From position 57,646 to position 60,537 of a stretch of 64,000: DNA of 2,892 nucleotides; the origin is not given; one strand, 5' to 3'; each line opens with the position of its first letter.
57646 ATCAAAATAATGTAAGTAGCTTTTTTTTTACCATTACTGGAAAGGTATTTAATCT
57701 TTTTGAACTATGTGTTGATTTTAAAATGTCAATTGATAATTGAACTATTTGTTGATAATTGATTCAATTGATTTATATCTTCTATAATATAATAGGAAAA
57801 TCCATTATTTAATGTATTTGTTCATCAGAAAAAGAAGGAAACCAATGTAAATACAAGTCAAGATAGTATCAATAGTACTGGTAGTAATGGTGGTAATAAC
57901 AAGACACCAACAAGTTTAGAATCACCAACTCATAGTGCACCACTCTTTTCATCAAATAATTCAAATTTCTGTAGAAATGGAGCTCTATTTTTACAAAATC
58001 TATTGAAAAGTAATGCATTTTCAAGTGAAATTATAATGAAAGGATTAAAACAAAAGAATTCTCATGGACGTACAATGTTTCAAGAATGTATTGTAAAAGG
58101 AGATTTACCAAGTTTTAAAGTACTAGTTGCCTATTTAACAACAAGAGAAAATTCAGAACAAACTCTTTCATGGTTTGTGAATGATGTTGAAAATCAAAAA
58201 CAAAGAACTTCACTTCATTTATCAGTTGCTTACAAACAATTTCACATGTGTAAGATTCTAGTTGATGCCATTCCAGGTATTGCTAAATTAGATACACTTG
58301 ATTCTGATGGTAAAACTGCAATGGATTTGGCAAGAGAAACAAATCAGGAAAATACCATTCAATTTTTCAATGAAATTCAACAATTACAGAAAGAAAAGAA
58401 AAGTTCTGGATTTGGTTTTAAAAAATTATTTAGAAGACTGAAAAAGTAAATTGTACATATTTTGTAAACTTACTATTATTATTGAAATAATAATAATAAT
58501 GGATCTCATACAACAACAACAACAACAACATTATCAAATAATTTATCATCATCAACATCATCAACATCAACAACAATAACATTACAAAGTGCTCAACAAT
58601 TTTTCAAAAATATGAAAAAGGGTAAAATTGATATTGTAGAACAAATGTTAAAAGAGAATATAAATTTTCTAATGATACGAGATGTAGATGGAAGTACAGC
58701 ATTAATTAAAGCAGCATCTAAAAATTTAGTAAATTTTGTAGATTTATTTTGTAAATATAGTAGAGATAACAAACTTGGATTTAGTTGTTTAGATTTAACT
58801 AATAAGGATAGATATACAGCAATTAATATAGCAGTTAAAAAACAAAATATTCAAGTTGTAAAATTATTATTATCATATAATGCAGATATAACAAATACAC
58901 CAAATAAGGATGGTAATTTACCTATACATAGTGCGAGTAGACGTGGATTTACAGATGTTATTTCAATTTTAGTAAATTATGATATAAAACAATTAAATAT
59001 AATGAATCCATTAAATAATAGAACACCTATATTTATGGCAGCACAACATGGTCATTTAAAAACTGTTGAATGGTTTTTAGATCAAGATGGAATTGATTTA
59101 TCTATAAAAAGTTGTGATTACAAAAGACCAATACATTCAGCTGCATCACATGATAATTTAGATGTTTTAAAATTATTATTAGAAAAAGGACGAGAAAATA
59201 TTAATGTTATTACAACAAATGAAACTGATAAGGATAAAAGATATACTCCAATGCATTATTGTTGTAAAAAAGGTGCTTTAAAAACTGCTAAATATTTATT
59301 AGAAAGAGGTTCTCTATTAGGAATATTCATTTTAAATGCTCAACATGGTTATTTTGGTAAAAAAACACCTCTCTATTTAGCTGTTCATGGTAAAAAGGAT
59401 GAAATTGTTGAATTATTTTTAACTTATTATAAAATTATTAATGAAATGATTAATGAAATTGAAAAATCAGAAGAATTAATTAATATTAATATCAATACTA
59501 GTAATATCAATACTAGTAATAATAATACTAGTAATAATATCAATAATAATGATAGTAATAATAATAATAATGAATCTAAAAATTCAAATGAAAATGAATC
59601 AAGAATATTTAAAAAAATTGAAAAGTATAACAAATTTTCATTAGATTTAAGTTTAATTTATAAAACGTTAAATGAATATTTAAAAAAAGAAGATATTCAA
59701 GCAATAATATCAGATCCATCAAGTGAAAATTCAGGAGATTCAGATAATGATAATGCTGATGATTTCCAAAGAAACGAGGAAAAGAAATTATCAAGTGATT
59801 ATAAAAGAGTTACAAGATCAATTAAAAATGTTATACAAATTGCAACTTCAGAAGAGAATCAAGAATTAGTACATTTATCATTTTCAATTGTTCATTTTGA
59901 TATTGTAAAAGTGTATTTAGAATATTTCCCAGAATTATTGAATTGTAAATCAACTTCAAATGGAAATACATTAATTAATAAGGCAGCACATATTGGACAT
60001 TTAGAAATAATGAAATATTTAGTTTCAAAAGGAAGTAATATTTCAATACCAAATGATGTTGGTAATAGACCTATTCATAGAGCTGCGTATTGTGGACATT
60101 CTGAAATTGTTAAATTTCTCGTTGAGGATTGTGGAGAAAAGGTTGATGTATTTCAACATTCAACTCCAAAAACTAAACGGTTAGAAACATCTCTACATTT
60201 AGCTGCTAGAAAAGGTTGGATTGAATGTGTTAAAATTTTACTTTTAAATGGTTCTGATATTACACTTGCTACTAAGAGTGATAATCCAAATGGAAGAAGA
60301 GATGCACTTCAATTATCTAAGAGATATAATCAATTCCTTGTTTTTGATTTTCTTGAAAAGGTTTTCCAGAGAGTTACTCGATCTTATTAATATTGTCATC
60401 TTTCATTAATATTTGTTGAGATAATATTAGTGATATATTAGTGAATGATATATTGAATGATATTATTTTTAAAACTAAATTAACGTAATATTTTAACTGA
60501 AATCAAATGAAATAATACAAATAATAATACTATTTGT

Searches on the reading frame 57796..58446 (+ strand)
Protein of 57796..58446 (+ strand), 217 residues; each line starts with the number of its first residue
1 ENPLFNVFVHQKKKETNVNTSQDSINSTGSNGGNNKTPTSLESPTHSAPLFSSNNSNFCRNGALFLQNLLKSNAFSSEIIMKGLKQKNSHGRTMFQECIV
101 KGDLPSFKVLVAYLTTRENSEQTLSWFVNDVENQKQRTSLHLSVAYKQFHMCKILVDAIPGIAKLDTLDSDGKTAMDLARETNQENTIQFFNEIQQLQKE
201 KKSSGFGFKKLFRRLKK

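Call 46: search_protein_families(library=pfam, proteins=[window:57796-58446:+], max_evalue=0.001)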
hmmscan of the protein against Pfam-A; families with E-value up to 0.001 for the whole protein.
window:57796-58446:+ (217 aa): 1 family
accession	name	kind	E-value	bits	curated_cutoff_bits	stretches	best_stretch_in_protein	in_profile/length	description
PF12796.13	Ank_2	-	5.5e-08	33.7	27.3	1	119-191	8-79/90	Ankyrin repeats (3 copies)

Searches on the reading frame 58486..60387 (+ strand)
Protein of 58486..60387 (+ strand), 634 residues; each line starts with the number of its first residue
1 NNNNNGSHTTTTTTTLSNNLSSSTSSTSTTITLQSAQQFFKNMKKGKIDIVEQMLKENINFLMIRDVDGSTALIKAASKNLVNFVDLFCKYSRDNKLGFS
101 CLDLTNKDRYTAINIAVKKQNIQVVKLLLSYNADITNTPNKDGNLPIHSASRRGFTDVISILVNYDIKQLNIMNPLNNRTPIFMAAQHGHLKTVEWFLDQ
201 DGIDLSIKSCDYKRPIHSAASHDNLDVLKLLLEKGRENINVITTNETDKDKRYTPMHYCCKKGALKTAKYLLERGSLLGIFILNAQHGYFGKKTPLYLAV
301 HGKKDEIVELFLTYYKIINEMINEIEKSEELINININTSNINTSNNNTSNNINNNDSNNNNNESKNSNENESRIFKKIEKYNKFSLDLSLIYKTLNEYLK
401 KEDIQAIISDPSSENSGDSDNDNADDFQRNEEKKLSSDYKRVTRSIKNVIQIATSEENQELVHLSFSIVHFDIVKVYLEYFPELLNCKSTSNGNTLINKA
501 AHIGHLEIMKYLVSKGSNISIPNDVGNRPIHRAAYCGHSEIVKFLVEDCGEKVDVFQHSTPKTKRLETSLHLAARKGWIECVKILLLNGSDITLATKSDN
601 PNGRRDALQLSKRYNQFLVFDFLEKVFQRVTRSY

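Call 11: find_encoding_contigs(protein=window:58612-60387:+, flank=10000, max_places=3)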
Protein window:58612-60387:+ (592 aa): no gene with exactly this product is on record in the collection.

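Call 46: search_protein_families(library=pfam, proteins=[window:58486-60387:+], max_evalue=0.001)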
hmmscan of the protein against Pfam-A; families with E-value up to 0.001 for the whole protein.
window:58486-60387:+ (634 aa): 6 families
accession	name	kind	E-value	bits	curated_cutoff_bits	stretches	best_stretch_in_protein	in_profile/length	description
PF12796.13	Ank_2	-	2e-58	195.4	27.3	5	470-554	9-87/90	Ankyrin repeats (3 copies)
PF00023.36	Ank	-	4.6e-53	174.6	21.1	2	567-596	3-32/33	Ankyrin repeat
PF13637.12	Ank_4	-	2.9e-46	154.9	22.7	4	504-546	8-50/50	Ankyrin repeats (many copies)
PF13606.12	Ank_3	-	2e-44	144.2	22.3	0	526-554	2-29/30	Ankyrin repeat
PF13857.12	Ank_5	-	3.8e-41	139.1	27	1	514-550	3-43/56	Ankyrin repeats (many copies)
PF24521.3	Ank_KRIT1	-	4.4e-16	59.4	80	0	170-235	38-108/149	KRIT1 ankyrin-repeats domain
